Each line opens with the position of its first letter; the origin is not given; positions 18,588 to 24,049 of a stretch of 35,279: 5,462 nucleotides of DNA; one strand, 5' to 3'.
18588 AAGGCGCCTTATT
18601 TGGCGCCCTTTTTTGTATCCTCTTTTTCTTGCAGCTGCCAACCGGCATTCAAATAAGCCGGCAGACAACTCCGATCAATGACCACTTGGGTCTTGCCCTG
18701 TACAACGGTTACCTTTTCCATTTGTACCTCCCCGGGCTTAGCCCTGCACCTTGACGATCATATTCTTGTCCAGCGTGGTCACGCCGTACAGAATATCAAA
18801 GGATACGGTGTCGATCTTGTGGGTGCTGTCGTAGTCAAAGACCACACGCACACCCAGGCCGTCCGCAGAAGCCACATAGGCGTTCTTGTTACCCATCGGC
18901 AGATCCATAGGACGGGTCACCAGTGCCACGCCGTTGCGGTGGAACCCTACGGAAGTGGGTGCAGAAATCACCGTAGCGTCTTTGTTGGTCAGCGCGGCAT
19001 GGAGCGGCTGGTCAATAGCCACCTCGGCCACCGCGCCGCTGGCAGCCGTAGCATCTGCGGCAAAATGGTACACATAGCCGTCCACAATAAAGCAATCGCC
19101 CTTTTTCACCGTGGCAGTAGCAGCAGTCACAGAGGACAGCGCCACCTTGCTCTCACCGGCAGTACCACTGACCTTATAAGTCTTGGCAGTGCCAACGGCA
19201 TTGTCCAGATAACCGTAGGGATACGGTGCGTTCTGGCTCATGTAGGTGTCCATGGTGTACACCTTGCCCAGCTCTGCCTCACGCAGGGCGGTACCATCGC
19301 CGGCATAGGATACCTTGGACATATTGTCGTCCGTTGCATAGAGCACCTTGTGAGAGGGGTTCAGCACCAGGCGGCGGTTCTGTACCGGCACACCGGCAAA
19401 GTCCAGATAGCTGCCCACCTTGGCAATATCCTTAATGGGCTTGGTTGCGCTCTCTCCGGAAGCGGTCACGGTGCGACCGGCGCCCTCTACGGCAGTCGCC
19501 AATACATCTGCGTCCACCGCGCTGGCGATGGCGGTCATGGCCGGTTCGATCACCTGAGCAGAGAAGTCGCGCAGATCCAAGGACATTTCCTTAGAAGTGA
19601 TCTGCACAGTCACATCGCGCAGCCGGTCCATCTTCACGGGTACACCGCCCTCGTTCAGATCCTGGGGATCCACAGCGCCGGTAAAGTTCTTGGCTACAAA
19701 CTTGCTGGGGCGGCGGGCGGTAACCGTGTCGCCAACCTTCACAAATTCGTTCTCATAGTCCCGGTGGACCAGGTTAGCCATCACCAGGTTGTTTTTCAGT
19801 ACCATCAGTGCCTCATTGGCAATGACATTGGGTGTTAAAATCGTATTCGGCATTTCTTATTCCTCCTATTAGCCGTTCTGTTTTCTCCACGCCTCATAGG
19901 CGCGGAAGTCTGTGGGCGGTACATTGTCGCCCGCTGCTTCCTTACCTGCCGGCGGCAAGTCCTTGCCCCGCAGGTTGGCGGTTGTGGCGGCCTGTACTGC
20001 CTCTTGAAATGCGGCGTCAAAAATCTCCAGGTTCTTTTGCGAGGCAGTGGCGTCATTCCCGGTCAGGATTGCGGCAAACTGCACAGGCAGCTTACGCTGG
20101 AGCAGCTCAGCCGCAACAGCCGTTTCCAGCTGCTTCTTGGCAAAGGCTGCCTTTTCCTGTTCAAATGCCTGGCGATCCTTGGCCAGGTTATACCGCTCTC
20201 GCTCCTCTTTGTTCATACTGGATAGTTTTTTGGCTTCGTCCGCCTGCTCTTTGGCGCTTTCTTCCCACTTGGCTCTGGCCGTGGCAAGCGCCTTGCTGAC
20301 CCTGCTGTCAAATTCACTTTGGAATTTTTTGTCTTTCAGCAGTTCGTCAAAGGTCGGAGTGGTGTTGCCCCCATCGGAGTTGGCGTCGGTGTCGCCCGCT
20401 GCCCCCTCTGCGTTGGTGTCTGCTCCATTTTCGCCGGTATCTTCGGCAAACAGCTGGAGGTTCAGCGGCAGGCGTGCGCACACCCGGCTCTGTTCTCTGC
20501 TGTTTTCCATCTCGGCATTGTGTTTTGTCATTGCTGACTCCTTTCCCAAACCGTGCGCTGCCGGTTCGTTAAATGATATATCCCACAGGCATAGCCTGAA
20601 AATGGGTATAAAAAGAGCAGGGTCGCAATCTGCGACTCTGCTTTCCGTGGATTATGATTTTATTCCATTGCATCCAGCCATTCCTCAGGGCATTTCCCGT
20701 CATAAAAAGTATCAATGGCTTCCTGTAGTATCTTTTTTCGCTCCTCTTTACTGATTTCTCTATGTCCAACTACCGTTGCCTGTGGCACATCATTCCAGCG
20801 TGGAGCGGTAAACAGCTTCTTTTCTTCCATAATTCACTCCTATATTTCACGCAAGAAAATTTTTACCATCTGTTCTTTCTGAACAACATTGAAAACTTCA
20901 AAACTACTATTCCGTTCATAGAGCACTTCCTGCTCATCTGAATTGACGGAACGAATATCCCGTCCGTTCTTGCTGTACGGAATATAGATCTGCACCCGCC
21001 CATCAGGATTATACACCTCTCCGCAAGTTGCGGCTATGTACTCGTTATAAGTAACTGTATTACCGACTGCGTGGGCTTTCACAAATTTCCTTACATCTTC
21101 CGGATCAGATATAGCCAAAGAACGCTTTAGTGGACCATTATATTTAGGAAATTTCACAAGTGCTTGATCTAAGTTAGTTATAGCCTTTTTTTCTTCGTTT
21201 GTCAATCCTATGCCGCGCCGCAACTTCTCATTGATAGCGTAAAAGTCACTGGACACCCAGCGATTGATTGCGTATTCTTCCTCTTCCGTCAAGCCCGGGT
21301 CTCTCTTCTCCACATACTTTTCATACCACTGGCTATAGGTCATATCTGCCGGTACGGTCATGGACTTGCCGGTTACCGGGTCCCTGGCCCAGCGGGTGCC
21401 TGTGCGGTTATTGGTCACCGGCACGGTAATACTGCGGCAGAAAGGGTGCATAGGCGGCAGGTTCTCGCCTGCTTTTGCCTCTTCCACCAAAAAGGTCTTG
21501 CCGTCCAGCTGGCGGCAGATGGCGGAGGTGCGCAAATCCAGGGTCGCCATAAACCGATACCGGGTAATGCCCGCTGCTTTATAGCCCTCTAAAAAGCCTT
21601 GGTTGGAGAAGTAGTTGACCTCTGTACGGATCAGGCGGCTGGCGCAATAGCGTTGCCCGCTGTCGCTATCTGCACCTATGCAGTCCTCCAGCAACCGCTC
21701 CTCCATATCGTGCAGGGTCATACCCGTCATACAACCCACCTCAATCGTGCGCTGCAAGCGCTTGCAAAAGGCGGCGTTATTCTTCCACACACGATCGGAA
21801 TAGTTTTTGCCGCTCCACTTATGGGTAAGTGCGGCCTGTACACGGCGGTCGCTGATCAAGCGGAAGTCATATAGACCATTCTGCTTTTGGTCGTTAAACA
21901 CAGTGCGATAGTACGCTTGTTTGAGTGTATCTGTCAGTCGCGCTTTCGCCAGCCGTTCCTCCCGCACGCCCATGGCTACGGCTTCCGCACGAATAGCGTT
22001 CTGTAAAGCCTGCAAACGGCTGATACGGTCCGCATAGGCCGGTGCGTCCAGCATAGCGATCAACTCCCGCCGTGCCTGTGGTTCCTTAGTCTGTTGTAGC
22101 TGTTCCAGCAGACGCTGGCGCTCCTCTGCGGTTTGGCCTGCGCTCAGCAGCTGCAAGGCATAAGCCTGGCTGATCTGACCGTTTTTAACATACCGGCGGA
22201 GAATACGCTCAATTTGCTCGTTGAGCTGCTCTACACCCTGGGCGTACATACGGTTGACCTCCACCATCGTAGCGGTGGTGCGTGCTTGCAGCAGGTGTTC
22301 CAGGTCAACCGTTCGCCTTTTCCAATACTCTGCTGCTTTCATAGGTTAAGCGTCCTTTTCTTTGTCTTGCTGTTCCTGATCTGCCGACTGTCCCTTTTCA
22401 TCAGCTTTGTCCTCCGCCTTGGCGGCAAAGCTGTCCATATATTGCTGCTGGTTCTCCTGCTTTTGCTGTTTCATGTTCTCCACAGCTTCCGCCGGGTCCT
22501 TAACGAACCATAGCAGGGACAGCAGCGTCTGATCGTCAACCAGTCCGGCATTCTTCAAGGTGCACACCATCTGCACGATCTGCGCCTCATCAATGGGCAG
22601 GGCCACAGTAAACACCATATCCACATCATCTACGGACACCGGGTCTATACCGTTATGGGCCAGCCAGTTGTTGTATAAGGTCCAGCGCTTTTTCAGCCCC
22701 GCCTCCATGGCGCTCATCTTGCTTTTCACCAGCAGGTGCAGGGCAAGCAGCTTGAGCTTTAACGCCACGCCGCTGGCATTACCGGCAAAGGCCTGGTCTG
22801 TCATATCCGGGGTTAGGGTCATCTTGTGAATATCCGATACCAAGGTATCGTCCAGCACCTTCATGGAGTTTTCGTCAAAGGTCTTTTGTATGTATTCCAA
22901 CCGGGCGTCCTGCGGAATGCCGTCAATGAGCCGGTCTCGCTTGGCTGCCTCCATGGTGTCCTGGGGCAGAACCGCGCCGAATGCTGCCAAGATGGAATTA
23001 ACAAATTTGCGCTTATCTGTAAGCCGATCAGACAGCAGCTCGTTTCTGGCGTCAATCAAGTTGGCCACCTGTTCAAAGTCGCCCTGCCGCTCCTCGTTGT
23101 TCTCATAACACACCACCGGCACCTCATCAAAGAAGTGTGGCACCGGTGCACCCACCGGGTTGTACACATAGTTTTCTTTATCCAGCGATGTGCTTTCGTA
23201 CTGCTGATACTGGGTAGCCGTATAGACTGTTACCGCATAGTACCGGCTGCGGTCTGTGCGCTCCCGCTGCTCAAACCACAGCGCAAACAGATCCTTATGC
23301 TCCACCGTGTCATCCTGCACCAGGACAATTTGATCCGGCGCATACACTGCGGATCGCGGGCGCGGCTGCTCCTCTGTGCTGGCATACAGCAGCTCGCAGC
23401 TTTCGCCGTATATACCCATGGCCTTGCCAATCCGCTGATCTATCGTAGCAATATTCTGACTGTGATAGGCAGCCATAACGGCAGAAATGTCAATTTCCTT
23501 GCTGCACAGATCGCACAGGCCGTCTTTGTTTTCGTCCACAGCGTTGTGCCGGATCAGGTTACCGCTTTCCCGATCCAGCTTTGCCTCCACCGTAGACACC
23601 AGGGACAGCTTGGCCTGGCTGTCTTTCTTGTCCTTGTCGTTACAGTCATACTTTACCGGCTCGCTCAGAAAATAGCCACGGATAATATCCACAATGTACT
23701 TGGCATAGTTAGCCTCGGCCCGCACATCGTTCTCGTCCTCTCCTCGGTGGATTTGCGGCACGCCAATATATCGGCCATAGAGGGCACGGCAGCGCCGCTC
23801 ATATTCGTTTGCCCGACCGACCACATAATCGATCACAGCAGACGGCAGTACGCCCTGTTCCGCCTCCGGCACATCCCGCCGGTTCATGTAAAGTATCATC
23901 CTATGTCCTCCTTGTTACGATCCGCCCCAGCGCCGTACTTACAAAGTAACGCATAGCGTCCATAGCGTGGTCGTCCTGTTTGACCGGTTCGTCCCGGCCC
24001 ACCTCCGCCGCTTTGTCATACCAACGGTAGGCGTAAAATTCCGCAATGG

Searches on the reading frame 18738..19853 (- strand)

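Call 45: search_protein_families(library=phrogs, proteins=[window:18738-19853:-], max_evalue=0.00001)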
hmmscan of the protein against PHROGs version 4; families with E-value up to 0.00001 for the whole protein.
window:18738-19853:- (371 aa): 3 families
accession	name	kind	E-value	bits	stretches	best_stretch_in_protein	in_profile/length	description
phrog_283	-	head and packaging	1.3e-76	259.5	1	1-369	1-381/385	major head protein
phrog_267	-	head and packaging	8.5e-30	105.2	1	5-244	39-286/410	major head protein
phrog_1302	-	tail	3.1e-06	27.8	1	218-300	85-169/201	distal tail protein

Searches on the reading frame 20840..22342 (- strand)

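Call 45: search_protein_families(library=phrogs, proteins=[window:20840-22342:-], max_evalue=0.00001)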
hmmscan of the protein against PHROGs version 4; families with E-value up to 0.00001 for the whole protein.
window:20840-22342:- (500 aa): 17 families
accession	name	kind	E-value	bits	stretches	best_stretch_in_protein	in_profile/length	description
phrog_115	-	head and packaging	8.4e-92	310.4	1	1-359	19-365/665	minor head protein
phrog_2841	-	head and packaging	1.3e-84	286.1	1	1-374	1-375/525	minor head protein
phrog_595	-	head and packaging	1.3e-83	283.1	1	5-495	2-507/513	head maturation protease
phrog_4728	-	head and packaging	3.1e-46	159.3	1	3-434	3-402/591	head morphogenesis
phrog_6577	-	unknown function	2.8e-31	109.7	1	173-353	96-281/1066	-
phrog_241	-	head and packaging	4.8e-24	86.4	1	28-339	27-308/679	head morphogenesis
phrog_7625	-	head and packaging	9.4e-23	81.8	1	149-348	86-294/504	head morphogenesis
phrog_19443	-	head and packaging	2.5e-20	73.5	1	7-314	3-289/579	minor head protein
phrog_21789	-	head and packaging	1.3e-15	57.3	2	349-495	1043-1190/1195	virion structural protein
phrog_21033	-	unknown function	5.6e-15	56.6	1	258-347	11-99/265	-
phrog_25063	-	unknown function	1.1e-14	55.5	1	426-500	4-78/79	-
phrog_8404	-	unknown function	1.4e-14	55.6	1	1-120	1-120/137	-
phrog_1657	-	head and packaging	7.6e-09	36.3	1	110-344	65-334/337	head morphogenesis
phrog_13868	-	unknown function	1.1e-07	32.2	1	89-289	64-264/359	-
phrog_8089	-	head and packaging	1.2e-06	29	1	135-310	101-267/268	head morphogenesis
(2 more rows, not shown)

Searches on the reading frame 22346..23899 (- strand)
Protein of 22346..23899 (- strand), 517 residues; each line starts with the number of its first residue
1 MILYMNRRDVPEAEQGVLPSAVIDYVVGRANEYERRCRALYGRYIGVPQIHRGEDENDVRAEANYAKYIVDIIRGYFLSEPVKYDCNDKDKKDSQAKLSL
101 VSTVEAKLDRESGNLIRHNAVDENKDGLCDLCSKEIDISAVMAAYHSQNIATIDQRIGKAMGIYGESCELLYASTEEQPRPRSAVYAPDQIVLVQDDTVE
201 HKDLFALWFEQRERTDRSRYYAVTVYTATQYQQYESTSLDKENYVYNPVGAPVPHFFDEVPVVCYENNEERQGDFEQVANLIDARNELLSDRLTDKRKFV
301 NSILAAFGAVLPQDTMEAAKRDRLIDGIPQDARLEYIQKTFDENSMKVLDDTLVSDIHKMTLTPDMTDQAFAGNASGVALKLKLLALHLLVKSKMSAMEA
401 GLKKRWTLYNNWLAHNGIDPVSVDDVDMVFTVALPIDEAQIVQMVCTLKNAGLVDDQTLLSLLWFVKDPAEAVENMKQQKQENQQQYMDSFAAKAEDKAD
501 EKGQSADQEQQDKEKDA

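Call 45: search_protein_families(library=phrogs, proteins=[window:22346-23899:-], max_evalue=0.00001)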
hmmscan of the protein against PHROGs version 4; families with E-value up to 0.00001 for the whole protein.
window:22346-23899:- (517 aa): 5 families
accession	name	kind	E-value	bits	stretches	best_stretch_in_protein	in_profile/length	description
phrog_64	-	head and packaging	6.5e-95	319.6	1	25-512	81-530/547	portal protein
phrog_9064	-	head and packaging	1.9e-26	94.1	1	273-501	2-227/228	portal protein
phrog_8418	-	head and packaging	6.1e-13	50.1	1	380-509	1-130/136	portal protein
phrog_8065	-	unknown function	1.5e-10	42.4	1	53-104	82-133/165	-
phrog_104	-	head and packaging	3.4e-10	40.2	1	163-512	144-499/550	portal protein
